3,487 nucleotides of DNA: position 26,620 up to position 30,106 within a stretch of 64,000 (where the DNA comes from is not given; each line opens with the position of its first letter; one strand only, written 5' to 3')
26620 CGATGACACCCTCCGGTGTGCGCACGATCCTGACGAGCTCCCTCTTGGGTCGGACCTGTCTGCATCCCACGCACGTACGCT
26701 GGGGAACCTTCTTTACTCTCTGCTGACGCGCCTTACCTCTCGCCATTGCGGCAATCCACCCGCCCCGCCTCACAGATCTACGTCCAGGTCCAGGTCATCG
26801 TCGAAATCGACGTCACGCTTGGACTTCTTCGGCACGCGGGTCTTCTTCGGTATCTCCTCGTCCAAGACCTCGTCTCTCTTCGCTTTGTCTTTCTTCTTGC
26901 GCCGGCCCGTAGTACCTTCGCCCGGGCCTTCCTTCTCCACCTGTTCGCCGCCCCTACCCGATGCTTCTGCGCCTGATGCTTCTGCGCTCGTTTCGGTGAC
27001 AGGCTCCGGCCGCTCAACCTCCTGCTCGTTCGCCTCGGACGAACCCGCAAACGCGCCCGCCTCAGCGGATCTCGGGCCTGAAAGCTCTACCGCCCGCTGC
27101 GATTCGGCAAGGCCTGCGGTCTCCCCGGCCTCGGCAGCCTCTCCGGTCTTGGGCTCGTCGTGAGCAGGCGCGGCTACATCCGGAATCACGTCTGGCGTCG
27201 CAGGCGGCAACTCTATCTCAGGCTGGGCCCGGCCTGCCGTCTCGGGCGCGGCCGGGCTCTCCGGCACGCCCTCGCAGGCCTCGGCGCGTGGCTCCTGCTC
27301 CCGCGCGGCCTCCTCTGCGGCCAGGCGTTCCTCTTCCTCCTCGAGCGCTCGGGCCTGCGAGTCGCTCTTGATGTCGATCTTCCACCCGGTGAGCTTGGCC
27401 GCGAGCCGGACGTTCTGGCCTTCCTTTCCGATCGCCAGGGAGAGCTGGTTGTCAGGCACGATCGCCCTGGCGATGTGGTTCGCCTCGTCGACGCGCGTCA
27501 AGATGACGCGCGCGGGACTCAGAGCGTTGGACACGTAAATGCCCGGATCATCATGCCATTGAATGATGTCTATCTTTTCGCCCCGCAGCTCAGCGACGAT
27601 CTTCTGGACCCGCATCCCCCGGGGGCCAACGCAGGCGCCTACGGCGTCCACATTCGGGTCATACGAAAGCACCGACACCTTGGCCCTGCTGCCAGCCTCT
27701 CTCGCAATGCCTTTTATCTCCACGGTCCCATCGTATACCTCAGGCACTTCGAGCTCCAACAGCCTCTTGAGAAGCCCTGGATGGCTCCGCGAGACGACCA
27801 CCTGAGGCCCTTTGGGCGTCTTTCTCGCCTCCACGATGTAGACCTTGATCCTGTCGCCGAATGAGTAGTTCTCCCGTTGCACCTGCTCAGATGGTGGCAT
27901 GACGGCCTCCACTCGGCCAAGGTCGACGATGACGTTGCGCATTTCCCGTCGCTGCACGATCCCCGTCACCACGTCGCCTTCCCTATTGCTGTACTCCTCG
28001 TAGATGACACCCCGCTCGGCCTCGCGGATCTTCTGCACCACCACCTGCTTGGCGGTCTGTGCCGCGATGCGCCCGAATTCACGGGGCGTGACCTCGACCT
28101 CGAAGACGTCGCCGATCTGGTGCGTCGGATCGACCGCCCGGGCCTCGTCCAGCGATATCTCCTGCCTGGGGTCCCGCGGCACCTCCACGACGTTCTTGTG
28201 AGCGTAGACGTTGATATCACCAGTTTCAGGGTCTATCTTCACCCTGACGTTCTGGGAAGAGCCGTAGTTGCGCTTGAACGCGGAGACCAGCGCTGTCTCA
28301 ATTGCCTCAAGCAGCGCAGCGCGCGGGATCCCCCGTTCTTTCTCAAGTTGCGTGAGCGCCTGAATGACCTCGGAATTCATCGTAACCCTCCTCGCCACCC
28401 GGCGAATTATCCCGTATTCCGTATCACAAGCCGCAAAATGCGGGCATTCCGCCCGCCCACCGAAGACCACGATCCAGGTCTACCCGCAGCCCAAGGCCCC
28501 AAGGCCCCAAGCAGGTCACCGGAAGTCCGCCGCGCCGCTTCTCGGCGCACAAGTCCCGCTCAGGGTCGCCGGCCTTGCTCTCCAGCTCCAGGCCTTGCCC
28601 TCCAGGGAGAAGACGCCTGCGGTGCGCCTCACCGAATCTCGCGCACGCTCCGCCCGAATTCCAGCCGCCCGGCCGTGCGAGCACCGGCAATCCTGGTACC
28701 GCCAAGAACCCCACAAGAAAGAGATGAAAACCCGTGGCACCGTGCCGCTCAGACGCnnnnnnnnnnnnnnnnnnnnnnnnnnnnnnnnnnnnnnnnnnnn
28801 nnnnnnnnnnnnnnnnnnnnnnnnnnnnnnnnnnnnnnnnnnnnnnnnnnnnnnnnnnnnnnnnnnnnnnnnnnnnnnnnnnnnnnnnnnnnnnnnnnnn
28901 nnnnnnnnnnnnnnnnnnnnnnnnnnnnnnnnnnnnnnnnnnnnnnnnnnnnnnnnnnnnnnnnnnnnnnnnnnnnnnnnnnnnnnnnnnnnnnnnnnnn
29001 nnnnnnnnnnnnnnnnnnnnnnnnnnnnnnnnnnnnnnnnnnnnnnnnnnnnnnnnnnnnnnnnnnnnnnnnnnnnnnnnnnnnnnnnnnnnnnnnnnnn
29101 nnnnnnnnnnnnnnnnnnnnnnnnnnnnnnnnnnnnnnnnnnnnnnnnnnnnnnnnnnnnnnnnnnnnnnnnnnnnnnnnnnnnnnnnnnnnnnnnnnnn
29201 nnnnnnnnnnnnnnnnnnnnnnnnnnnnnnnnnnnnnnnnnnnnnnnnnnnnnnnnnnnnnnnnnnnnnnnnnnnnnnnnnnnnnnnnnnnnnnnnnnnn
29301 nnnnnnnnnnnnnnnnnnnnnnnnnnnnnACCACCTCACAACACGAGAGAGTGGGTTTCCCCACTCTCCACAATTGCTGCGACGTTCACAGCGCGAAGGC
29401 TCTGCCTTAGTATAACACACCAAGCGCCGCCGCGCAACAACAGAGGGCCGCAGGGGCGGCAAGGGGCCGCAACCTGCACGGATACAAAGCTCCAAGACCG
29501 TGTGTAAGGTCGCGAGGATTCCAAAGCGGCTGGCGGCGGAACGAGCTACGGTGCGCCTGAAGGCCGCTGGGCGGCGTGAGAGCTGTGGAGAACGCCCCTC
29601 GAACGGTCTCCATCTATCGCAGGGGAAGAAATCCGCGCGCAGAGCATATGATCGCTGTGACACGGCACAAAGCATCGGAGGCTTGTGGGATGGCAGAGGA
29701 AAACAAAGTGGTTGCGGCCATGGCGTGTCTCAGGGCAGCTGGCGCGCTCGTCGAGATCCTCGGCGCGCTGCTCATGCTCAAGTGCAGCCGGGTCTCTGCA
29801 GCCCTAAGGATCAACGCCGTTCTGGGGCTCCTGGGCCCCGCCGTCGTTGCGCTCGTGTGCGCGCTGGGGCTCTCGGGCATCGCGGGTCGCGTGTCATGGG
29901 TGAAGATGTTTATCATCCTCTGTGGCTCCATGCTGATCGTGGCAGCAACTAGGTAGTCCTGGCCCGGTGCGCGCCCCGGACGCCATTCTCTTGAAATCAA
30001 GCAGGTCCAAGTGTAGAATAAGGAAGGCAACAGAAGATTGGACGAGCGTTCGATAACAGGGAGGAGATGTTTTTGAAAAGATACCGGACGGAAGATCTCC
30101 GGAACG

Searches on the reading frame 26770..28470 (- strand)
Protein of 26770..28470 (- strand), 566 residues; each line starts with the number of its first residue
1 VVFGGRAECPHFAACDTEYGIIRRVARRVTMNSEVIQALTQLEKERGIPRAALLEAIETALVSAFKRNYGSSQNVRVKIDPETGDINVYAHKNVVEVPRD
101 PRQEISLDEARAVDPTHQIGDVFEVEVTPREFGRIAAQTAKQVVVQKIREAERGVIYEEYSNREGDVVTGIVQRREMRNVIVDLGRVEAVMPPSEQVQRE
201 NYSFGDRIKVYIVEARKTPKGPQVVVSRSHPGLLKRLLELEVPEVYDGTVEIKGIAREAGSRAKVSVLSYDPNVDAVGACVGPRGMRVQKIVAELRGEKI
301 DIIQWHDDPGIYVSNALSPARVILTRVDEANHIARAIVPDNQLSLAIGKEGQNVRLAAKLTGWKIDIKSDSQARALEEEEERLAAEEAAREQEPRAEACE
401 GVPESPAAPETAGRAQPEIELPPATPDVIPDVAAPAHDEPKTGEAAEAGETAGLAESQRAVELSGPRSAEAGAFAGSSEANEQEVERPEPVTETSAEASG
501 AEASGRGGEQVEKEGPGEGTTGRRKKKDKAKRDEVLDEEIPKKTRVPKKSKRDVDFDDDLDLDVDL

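Call 64: search_protein_families(library=pfam, proteins=[window:26770-28470:-], max_evalue=0.00001)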
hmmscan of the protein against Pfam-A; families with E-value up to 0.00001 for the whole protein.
window:26770-28470:- (566 aa): 3 families
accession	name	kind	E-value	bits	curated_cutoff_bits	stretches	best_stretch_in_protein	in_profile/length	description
PF08529.16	NusA_N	-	3.8e-45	153.4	23.8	1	34-153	1-118/119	NusA N-terminal domain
PF13184.12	KH_5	-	9.8e-26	90.1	27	1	259-323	1-65/69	NusA-like KH domain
PF00575.29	S1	-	3.7e-06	27.7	22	0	163-223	3-70/74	S1 RNA binding domain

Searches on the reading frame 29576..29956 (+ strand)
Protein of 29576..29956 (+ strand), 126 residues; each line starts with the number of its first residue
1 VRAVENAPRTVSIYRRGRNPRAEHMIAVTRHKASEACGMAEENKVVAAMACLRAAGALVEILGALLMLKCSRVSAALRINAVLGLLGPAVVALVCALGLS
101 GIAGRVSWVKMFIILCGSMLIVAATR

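Call 64: search_protein_families(library=pfam, proteins=[window:29576-29956:+], max_evalue=0.00001)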
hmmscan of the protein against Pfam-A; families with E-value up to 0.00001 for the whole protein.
window:29576-29956:+ (126 aa): 1 family
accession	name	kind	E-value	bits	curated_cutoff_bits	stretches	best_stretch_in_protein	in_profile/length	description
PF10942.13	DUF2619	-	2.8e-22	79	27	1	43-125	2-84/86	Protein of unknown function (DUF2619)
